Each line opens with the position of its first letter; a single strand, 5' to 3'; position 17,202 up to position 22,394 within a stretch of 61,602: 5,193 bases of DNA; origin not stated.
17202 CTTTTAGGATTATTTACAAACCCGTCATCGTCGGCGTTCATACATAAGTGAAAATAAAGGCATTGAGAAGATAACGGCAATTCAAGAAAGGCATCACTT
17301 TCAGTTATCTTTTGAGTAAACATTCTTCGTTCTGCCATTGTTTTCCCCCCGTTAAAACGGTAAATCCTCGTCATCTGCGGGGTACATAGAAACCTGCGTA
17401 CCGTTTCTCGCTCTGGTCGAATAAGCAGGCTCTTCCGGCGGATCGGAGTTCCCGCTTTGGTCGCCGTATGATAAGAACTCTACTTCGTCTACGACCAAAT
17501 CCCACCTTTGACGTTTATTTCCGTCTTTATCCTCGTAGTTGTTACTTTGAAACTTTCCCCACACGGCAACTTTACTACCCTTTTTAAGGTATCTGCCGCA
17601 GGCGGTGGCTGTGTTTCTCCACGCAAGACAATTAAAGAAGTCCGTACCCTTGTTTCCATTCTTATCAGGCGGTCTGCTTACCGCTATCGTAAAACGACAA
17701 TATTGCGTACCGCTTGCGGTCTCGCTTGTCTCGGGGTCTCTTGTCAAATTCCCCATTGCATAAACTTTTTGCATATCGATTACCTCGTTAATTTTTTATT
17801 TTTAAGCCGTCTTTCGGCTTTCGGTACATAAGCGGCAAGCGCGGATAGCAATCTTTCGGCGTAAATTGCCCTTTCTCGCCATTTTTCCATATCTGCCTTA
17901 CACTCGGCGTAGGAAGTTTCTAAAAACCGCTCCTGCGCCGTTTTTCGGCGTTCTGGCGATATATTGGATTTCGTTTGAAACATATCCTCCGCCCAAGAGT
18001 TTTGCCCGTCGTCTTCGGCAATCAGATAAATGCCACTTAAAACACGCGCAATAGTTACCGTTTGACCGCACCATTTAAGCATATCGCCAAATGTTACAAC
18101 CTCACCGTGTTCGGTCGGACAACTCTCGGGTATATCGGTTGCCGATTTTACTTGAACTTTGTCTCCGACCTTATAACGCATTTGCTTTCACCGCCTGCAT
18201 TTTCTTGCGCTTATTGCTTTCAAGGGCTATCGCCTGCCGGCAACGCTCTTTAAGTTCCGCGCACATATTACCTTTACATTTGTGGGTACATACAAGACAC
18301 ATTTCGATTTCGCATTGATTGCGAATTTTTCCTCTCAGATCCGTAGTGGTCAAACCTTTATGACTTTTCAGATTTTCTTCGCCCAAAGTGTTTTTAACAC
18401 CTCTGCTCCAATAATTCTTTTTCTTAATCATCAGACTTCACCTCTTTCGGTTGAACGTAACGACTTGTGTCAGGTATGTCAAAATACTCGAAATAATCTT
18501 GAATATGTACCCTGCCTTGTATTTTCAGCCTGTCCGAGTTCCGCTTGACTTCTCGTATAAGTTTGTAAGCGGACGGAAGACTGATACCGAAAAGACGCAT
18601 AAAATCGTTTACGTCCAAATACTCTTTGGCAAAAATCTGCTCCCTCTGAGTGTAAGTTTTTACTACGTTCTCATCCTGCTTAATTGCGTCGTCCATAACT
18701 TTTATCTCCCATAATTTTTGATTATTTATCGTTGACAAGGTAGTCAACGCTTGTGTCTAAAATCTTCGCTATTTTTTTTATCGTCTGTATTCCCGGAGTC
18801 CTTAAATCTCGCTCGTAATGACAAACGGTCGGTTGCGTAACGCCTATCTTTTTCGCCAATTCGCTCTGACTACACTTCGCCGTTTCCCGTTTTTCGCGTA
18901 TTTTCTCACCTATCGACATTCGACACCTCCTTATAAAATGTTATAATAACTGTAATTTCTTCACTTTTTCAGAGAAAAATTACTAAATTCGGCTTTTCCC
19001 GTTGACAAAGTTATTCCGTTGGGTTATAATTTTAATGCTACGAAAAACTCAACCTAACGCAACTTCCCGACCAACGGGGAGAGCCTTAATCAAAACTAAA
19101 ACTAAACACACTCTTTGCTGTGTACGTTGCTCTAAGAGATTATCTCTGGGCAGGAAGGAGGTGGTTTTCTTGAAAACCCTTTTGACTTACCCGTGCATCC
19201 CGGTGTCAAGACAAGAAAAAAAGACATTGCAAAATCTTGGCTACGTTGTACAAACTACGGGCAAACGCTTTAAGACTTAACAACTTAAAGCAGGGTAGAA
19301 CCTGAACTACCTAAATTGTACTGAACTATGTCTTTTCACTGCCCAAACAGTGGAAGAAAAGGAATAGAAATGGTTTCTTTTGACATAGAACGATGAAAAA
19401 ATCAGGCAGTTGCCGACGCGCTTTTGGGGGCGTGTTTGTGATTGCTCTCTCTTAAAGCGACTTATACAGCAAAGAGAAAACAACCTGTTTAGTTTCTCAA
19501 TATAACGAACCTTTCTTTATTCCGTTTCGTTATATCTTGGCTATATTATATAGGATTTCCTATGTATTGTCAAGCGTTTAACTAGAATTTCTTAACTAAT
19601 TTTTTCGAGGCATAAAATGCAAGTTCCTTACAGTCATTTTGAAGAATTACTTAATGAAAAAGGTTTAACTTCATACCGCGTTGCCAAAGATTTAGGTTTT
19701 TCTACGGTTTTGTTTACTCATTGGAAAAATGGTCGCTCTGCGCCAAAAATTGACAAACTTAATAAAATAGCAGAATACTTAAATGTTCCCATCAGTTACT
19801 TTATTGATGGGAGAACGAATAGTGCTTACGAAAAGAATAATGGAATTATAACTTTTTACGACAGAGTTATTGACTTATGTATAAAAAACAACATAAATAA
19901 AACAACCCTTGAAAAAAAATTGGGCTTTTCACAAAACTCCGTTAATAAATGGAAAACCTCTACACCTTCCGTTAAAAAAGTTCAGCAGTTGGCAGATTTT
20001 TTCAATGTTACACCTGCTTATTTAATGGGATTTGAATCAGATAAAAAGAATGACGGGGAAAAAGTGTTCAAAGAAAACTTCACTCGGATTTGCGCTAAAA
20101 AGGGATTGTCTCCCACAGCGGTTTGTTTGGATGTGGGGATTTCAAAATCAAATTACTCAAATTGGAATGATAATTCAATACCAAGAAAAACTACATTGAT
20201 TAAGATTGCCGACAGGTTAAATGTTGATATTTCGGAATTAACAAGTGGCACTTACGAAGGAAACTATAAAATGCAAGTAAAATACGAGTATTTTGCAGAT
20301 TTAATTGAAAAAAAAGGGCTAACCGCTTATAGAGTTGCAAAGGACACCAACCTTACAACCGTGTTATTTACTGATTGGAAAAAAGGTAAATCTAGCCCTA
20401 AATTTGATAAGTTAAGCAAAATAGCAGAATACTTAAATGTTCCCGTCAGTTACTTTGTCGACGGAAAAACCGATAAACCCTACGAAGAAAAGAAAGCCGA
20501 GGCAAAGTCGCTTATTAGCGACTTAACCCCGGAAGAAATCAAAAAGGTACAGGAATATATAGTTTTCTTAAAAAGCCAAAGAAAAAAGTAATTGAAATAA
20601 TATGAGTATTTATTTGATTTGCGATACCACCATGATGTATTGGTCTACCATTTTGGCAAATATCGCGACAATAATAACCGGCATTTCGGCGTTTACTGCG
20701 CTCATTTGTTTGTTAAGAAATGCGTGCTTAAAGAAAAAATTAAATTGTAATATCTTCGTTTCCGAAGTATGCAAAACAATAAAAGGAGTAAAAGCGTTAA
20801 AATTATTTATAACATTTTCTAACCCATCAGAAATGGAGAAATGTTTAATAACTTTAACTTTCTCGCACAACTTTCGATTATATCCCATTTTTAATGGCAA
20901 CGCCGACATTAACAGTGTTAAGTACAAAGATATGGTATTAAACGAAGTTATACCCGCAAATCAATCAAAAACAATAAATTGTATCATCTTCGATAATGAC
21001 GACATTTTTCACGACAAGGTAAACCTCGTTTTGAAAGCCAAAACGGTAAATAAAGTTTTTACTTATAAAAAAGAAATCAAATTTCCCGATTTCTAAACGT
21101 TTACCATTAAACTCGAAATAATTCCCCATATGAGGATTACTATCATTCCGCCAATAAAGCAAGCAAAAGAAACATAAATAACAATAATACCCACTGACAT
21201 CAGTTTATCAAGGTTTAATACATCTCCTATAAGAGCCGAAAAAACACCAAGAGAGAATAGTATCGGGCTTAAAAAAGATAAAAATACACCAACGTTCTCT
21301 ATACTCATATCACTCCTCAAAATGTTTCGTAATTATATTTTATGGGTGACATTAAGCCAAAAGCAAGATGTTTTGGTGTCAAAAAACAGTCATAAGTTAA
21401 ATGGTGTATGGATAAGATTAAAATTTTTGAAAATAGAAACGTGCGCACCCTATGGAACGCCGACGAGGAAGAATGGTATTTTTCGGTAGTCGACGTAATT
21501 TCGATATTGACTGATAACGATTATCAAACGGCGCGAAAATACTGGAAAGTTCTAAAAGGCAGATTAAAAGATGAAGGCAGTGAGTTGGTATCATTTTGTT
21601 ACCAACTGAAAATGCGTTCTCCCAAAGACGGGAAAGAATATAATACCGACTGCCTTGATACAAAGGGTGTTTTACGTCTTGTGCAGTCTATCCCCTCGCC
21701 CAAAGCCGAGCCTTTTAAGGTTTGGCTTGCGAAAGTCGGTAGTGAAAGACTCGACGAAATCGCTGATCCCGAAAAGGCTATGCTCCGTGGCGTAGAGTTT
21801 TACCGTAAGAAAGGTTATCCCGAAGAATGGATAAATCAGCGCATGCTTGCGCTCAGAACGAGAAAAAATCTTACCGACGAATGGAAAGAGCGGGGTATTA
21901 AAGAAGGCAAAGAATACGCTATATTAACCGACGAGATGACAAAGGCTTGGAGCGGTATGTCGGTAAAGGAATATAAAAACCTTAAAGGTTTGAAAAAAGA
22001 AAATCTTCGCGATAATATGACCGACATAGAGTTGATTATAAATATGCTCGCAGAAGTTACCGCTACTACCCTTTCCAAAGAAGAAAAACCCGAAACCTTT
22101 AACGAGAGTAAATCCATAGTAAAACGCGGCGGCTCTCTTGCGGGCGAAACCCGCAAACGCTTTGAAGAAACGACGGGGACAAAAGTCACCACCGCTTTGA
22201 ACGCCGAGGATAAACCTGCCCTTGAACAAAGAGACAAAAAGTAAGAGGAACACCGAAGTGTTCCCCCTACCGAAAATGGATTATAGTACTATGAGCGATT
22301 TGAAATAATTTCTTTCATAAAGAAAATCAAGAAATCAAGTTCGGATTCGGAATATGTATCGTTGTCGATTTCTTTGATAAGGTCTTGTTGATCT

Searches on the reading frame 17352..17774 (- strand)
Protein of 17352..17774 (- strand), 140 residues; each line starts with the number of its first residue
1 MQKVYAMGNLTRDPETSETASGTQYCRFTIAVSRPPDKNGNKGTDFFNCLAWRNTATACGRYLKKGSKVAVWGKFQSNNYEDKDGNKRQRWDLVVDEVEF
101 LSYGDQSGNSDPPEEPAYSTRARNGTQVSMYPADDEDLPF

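Call 54: search_protein_families(library=pfam, proteins=[window:17352-17774:-], max_evalue=0.001)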
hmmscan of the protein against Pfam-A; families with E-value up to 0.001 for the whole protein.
window:17352-17774:- (140 aa): 1 family
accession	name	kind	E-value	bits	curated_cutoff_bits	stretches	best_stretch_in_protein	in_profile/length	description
PF00436.31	SSB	-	1.5e-29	102.5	26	1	1-101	1-104/104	Single-strand binding protein family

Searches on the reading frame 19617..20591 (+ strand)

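Call 9: search_protein_families(library=pfam, proteins=[window:19617-20591:+], max_evalue=0.01)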
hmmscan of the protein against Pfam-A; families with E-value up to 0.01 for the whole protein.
window:19617-20591:+ (324 aa): 9 families
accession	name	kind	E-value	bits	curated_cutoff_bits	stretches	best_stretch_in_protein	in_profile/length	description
PF01381.28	HTH_3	-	2.6e-33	114.2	23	4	10-62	3-55/55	Helix-turn-helix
PF13443.12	HTH_26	-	1.1e-32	112.5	22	4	9-59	3-54/63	Cro/C1-type HTH DNA-binding domain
PF12844.13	HTH_19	-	2.6e-26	91.7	30.2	3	8-65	4-61/64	Helix-turn-helix domain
PF13560.12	HTH_31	-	1.5e-11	44.9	27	1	14-58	12-57/64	Helix-turn-helix domain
PF08667.16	BetR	-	1.8e-08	35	21.6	0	93-144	23-76/148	BetR domain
PF07022.19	Phage_CI_repr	-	5.9e-06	27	22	0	171-211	20-60/65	Bacteriophage CI repressor helix-turn-helix domain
PF01527.26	HTH_Tnp_1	-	0.00048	20.7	24.1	0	14-38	21-45/75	Transposase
PF14495.11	Cytochrom_C550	-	0.00064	19.9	27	0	258-317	61-121/136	Cytochrome c-550 domain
PF13384.12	HTH_23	-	0.0011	19.1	24.6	0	160-183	14-37/50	Homeodomain-like domain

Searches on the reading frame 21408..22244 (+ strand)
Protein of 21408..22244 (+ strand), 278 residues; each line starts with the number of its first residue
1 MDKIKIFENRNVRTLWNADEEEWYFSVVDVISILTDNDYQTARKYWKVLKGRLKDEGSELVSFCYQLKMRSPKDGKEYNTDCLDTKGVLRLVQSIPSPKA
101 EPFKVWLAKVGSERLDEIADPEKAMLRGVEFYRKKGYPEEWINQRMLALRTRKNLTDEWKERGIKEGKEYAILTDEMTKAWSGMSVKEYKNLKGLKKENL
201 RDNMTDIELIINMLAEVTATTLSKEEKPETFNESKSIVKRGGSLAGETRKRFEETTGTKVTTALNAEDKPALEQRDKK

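Call 9: search_protein_families(library=pfam, proteins=[window:21408-22244:+], max_evalue=0.01)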
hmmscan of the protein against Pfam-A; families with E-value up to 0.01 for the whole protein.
window:21408-22244:+ (278 aa): 1 family
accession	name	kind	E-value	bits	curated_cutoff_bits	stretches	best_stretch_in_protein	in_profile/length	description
PF02498.22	Bro-N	-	1.7e-11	45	25.6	1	11-109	1-92/96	BRO family, N-terminal domain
